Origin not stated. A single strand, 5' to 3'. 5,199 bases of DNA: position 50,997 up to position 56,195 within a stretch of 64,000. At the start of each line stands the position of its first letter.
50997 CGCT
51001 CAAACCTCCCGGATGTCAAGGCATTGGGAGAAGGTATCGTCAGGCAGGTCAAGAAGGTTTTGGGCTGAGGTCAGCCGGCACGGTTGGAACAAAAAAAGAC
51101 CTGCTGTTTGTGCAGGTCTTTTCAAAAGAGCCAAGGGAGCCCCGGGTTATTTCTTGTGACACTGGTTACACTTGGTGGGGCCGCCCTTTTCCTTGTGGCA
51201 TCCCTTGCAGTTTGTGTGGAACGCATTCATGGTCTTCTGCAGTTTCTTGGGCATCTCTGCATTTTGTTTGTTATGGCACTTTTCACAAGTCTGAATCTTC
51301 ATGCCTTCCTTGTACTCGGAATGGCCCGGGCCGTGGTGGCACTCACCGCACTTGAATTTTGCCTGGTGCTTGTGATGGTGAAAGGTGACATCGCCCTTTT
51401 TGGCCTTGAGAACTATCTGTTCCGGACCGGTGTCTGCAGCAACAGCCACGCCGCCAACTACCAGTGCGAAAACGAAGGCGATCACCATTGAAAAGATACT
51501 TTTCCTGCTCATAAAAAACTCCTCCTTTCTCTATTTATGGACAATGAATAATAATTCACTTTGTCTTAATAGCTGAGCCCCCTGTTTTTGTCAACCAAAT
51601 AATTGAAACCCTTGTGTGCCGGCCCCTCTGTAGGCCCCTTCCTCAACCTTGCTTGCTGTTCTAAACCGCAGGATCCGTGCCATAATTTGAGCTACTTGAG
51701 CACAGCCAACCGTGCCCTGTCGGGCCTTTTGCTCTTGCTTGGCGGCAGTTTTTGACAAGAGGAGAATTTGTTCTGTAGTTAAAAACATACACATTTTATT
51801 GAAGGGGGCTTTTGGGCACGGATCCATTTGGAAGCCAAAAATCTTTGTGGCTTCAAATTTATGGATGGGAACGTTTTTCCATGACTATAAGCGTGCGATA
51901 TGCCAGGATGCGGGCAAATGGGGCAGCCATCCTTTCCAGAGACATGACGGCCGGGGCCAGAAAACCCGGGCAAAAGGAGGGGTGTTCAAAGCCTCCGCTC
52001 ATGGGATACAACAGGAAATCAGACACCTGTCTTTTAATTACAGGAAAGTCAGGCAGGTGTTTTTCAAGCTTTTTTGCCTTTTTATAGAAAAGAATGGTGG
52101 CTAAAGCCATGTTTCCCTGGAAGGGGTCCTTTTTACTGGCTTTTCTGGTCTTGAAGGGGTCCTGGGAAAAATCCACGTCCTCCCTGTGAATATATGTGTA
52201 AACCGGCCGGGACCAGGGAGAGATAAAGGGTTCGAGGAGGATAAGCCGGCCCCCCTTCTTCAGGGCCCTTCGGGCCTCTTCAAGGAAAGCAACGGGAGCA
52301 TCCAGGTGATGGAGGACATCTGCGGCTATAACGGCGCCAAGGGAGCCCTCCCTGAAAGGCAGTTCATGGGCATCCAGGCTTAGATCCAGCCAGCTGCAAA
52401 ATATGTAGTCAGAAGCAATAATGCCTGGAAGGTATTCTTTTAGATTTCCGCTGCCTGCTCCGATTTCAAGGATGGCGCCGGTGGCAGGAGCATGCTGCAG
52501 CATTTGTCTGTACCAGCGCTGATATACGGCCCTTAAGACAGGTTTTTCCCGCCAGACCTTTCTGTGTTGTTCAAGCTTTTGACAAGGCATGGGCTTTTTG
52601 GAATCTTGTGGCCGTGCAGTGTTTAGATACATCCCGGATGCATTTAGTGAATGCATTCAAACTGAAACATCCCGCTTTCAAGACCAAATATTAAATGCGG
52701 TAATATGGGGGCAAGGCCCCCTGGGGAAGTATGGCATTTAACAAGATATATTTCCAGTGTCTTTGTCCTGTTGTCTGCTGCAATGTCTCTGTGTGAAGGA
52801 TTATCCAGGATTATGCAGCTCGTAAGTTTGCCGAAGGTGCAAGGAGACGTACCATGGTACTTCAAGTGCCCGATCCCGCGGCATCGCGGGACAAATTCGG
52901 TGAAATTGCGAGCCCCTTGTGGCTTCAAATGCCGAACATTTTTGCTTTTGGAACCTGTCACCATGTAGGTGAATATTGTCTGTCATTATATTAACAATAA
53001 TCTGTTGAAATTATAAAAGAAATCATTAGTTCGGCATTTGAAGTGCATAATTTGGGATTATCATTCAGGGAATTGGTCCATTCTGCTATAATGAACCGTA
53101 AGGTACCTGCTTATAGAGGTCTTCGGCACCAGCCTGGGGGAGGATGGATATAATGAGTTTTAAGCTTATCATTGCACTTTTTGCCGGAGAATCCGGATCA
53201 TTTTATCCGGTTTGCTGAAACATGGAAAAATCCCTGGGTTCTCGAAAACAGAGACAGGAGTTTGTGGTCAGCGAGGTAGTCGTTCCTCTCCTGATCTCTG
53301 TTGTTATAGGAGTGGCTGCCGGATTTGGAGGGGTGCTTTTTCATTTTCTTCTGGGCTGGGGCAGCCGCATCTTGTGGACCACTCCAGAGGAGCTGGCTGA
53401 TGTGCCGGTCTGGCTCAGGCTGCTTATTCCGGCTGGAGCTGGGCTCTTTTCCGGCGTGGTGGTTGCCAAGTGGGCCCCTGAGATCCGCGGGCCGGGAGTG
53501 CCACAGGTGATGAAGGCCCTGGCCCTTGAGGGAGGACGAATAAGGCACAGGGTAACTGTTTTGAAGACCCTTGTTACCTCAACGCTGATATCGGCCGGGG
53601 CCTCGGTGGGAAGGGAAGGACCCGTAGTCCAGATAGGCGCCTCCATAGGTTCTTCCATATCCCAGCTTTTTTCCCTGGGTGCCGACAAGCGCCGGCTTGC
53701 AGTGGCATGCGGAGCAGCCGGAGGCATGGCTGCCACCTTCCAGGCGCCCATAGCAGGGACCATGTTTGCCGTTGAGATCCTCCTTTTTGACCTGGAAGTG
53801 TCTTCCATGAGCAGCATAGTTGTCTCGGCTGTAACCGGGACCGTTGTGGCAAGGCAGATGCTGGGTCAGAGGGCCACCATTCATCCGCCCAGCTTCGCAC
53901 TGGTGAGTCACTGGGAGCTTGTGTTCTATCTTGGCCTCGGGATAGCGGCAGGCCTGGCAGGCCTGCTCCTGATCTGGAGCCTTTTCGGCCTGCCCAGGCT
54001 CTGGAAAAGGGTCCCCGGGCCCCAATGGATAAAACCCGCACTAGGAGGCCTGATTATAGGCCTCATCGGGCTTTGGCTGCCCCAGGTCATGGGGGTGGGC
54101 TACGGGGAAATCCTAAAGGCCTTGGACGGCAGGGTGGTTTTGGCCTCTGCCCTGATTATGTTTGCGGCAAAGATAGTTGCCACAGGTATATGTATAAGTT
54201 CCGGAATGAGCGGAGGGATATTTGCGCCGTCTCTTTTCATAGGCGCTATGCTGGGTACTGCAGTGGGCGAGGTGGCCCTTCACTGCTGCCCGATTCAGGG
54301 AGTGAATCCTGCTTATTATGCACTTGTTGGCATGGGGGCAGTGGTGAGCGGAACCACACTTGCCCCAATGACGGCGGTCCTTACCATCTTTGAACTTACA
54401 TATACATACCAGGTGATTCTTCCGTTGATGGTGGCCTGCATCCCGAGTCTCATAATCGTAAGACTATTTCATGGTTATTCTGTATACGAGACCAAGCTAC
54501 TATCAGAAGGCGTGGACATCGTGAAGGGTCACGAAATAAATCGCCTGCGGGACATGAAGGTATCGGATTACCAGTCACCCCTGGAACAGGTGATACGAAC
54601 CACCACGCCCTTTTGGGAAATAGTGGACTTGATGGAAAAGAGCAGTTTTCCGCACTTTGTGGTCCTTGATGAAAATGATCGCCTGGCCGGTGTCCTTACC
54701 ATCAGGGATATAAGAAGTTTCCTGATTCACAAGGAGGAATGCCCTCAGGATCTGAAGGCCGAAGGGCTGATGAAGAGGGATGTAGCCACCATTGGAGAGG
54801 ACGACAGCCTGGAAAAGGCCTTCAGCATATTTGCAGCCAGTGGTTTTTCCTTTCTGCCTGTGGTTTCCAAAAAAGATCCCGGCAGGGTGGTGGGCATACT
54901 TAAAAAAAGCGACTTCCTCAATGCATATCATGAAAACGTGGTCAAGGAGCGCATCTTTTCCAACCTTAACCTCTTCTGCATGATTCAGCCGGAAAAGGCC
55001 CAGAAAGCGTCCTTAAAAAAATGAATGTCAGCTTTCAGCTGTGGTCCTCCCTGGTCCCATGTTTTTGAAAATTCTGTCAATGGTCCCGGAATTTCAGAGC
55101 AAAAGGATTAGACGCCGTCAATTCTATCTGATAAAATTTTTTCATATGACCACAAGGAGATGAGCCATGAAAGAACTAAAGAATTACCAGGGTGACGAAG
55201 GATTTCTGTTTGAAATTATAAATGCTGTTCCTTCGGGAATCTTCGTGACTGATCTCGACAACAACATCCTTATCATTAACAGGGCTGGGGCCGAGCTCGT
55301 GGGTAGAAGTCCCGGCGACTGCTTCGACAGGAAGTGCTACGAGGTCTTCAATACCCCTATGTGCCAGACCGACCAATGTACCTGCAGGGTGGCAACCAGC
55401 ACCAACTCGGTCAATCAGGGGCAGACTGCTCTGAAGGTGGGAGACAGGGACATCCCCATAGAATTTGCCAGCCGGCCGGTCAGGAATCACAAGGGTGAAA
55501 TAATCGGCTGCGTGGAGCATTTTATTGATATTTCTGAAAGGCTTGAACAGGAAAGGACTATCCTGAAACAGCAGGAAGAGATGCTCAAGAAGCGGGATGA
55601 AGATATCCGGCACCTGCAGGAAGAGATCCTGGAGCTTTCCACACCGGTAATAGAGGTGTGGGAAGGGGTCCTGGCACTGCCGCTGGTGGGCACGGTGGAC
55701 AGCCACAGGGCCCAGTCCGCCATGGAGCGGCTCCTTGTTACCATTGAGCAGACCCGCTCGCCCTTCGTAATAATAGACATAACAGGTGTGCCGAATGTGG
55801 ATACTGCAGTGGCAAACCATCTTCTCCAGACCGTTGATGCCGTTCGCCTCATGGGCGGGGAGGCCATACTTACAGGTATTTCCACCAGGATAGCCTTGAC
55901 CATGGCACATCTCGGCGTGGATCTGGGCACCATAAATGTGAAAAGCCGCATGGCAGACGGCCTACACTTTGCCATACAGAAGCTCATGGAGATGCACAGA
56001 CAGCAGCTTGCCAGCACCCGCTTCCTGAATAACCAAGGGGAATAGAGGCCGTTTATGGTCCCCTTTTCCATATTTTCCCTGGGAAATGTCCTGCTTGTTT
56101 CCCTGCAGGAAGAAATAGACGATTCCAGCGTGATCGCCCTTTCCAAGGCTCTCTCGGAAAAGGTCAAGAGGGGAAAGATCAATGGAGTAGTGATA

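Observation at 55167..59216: Stressosome-type RsbR-RsbS-RsbT module wired to non-canonical outputs in an anaerobe-type genome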

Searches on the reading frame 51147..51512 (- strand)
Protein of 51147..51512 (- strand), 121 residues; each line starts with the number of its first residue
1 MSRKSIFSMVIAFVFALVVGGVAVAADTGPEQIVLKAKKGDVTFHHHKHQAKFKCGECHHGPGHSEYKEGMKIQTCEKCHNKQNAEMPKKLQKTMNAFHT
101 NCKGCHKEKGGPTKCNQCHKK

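Call 94: search_protein_families(library=pfam, proteins=[window:51147-51512:-], max_evalue=0.00001)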
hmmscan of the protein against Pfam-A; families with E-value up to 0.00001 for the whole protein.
window:51147-51512:- (121 aa): 1 family
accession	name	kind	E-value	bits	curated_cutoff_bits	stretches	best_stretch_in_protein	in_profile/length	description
PF02085.21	Cytochrom_CIII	-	1.2e-12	48.4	22.9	1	29-119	8-101/101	Class III cytochrome C family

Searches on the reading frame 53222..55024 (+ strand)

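Call 3: search_protein_families(library=pfam, proteins=[window:53222-55024:+], max_evalue=0.01)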
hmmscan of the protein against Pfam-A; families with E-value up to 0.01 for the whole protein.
window:53222-55024:+ (600 aa): 2 families
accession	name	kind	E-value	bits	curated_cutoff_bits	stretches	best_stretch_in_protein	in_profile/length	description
PF00654.25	Voltage_CLC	-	3.6e-97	326.1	24.8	1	74-413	2-345/346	Voltage gated chloride channel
PF00571.33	CBS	-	1.9e-21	76.5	24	2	515-570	3-56/57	CBS domain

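Call 4: search_protein_families(library=ncbifam, proteins=[window:53222-55024:+], max_evalue=0.01)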
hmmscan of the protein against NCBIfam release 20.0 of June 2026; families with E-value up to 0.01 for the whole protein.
window:53222-55024:+ (600 aa): 18 families
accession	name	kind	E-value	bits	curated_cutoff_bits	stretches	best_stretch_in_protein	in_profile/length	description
NF002505.0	PRK01862.1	equivalog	1.6e-107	360.6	482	1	10-572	12-573/577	ClcB-like voltage-gated chloride channel protein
NF003640.0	PRK05277.1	equivalog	1.9e-75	254.4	350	1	19-424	30-445/471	H(+)/Cl(-) exchange transporter ClcA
NF002437.0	PRK01610.1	equivalog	2.7e-50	171.7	425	1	19-425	12-424/429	voltage-gated ClC-type chloride channel ClcB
NF041552.1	TF_PrdR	equivalog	4.4e-09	35.2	795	1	456-575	17-131/577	sigma-54 dependent transcriptional regulator PrdR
NF011443.0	PRK14869.1-5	equivalog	9e-08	31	335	1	424-502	49-126/546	putative manganese-dependent inorganic diphosphatase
NF053603.1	HhpR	exception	3.8e-07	29.6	520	1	465-568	81-182/282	CBS domain-containing high hydrostatic pressure regulator HhpR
TIGR01302.1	IMP_dehydrog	equivalog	1.5e-06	27.4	481.5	0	512-593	81-163/450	IMP dehydrogenase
NF041630.1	CBS_CbpB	equivalog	1.9e-06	27.8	125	1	471-572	37-138/143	cyclic-di-AMP-binding protein CbpB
NF011442.0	PRK14869.1-4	equivalog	1.1e-05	24.1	400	0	513-574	249-308/543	putative manganese-dependent inorganic diphosphatase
NF011440.0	PRK14869.1-2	equivalog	4.6e-05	22.2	746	1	445-504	67-126/541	putative manganese-dependent inorganic diphosphatase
NF053863.1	DS11_antiphage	equivalog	0.00011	21.4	260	0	519-551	83-115/305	CBS domain-containing anti-phage protein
NF005869.0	PRK07807.1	equivalog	0.00019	20.6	549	1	457-567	101-202/479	GuaB1 family IMP dehydrogenase-related protein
NF011441.0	PRK14869.1-3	equivalog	0.00043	19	753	0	520-578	77-132/548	putative manganese-dependent inorganic diphosphatase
NF011447.0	PRK14869.2-3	equivalog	0.00061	18.5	522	0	460-503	83-126/540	putative manganese-dependent inorganic diphosphatase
TIGR00393.1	kpsF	subfamily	0.001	18.7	203.7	1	457-560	168-267/268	KpsF/GutQ family sugar-phosphate isomerase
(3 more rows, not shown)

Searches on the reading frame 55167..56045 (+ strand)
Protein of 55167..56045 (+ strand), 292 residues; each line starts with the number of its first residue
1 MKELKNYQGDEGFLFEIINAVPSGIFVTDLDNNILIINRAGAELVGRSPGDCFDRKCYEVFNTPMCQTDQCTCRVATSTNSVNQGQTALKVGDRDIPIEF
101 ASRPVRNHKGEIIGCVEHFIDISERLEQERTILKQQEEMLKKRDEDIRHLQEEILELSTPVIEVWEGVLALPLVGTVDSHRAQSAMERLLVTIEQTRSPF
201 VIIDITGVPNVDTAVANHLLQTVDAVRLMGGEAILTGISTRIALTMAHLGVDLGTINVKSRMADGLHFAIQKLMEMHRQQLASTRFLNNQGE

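Call 3: search_protein_families(library=pfam, proteins=[window:55167-56045:+], max_evalue=0.01)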
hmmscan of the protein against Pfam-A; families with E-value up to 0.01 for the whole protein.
window:55167-56045:+ (292 aa): 5 families
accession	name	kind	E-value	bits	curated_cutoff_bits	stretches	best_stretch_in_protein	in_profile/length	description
PF01740.26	STAS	-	3.3e-15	56.2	22.6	1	160-252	2-94/106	STAS domain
PF08448.16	PAS_4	-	1.4e-14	54.7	23.1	1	19-125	2-108/110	PAS fold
PF00989.32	PAS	-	5.8e-12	46.1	22.6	1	14-116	3-107/113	PAS fold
PF13426.13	PAS_9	-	2.1e-09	38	27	1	22-124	1-103/103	PAS domain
PF13188.13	PAS_8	-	0.001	19.4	21.8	1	16-53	5-43/65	PAS domain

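Call 4: search_protein_families(library=ncbifam, proteins=[window:55167-56045:+], max_evalue=0.01)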
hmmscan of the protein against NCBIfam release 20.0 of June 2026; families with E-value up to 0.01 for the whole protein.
window:55167-56045:+ (292 aa): 8 families
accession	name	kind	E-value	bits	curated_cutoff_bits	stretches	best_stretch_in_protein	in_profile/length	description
NF052652.1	YtvA_fam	equivalog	3.9e-23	82.3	250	1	141-260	118-237/243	YtvA family blue-light photoreceptor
TIGR00229.1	sensory_box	domain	5e-09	36.4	22.9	1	14-130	7-124/126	PAS domain S-box protein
NF008468.0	PRK11360.1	equivalog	1.4e-08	33.6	646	1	17-135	273-390/616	two-component system sensor histidine kinase AtoS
NF053781.1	cdiGMPphdstlr2612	equivalog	2e-06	25.8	1600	1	11-160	14-171/1268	Tlr1612 family c-di-GMP phosphodiesterase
TIGR00377.1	ant_ant_sig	superfamily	0.00012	22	53.45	1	163-247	8-92/108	anti-sigma factor antagonist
NF047874.1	MASE3_PAS_HK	subfamily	0.00013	20.9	560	1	13-144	266-392/655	MASE3 domain-containing sensor histidine kinase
NF046044.1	PnpS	equivalog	0.00032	19.8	400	1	5-128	48-168/390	two-component system histidine kinase PnpS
NF008302.0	PRK11091.1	equivalog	0.0092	14.2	838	0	13-134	156-278/779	aerobic respiration two-component sensor histidine kinase ArcB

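Call 5: search_solved_structures(query=window:55167-56045:+, max_evalue=0.001)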
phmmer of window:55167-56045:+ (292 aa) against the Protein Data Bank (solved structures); distinct sequences matched with E-value up to 0.001: 18.
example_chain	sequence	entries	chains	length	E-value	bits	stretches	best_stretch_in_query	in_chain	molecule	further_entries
6qcm_CD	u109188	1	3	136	6.6e-27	97.9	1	152-270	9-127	RsbR protein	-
7o0i_B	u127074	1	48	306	1.1e-26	97.2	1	142-270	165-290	Anti-anti-sigma factor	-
6qcm_CB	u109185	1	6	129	1.1e-26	97.2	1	154-270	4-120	RsbR protein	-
6qcm_AB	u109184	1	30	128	1.4e-26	96.8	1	154-270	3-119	RsbR protein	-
9o3o_A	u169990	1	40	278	3.2e-26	95.7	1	152-270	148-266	STAS domain-containing protein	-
9o4r_A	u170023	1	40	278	3.4e-26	95.6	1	152-270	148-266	RsbR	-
7b0u_A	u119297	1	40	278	3.5e-26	95.6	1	152-270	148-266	RsbR protein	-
9o5l_A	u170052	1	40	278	4.2e-26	95.3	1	152-270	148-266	STAS domain-containing protein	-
9o3z_A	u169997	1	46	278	1.6e-25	93.4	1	152-270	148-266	RsbR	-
9o4h_A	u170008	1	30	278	2.1e-25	93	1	152-270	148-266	RsbR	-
6qcm_AD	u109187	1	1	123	6.4e-22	81.5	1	152-245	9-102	RsbR protein,RsbR protein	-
2mwg_A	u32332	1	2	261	3.8e-14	56.1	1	136-266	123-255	Blue-light photoreceptor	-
6qcm_A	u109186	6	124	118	2.7e-11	46.7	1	159-269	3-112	RsbS protein | RsbT antagonist protein RsbS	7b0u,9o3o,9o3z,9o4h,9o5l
9o4r_a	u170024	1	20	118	3.8e-11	46.2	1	159-269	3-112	RsbT antagonist protein RsbS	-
6jhk_A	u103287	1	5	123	1.1e-09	41.4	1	160-268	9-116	RsbS negative regulator of sigma-B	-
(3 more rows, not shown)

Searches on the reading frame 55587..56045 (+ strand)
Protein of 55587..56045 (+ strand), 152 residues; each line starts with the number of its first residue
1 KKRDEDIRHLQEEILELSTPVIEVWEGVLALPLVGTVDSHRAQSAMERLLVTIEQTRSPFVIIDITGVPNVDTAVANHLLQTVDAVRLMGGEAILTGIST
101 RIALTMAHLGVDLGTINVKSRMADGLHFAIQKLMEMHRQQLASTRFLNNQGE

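Call 91: search_solved_structures(query=window:55587-56045:+, max_evalue=1e-10, show_alignments=5)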
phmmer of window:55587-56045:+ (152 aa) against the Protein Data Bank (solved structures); distinct sequences matched with E-value up to 1e-10: 14.
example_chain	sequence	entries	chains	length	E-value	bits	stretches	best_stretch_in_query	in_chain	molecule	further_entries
6qcm_CD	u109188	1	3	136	1.6e-27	99.8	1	12-130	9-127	RsbR protein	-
6qcm_CB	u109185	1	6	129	2.6e-27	99.1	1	14-130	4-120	RsbR protein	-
7o0i_B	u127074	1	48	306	3.3e-27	98.8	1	8-130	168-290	Anti-anti-sigma factor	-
6qcm_AB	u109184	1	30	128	3.6e-27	98.7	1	14-130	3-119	RsbR protein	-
9o3o_A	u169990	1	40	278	9.4e-27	97.3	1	13-130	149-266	STAS domain-containing protein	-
9o4r_A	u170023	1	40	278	1e-26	97.2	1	13-130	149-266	RsbR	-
7b0u_A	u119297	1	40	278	1e-26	97.2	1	13-130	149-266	RsbR protein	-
9o5l_A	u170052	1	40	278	1.2e-26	96.9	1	13-130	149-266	STAS domain-containing protein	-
9o3z_A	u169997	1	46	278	4.8e-26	95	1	13-130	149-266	RsbR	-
9o4h_A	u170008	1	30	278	6.4e-26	94.6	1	13-130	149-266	RsbR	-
6qcm_AD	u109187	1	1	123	1.9e-22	83.4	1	12-105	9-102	RsbR protein,RsbR protein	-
2mwg_A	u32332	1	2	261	2.6e-13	53.8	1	12-126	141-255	Blue-light photoreceptor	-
6qcm_A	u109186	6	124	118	1.1e-11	48.6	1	19-129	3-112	RsbS protein | RsbT antagonist protein RsbS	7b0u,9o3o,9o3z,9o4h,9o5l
9o4r_a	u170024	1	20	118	1.5e-11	48.1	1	19-129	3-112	RsbT antagonist protein RsbS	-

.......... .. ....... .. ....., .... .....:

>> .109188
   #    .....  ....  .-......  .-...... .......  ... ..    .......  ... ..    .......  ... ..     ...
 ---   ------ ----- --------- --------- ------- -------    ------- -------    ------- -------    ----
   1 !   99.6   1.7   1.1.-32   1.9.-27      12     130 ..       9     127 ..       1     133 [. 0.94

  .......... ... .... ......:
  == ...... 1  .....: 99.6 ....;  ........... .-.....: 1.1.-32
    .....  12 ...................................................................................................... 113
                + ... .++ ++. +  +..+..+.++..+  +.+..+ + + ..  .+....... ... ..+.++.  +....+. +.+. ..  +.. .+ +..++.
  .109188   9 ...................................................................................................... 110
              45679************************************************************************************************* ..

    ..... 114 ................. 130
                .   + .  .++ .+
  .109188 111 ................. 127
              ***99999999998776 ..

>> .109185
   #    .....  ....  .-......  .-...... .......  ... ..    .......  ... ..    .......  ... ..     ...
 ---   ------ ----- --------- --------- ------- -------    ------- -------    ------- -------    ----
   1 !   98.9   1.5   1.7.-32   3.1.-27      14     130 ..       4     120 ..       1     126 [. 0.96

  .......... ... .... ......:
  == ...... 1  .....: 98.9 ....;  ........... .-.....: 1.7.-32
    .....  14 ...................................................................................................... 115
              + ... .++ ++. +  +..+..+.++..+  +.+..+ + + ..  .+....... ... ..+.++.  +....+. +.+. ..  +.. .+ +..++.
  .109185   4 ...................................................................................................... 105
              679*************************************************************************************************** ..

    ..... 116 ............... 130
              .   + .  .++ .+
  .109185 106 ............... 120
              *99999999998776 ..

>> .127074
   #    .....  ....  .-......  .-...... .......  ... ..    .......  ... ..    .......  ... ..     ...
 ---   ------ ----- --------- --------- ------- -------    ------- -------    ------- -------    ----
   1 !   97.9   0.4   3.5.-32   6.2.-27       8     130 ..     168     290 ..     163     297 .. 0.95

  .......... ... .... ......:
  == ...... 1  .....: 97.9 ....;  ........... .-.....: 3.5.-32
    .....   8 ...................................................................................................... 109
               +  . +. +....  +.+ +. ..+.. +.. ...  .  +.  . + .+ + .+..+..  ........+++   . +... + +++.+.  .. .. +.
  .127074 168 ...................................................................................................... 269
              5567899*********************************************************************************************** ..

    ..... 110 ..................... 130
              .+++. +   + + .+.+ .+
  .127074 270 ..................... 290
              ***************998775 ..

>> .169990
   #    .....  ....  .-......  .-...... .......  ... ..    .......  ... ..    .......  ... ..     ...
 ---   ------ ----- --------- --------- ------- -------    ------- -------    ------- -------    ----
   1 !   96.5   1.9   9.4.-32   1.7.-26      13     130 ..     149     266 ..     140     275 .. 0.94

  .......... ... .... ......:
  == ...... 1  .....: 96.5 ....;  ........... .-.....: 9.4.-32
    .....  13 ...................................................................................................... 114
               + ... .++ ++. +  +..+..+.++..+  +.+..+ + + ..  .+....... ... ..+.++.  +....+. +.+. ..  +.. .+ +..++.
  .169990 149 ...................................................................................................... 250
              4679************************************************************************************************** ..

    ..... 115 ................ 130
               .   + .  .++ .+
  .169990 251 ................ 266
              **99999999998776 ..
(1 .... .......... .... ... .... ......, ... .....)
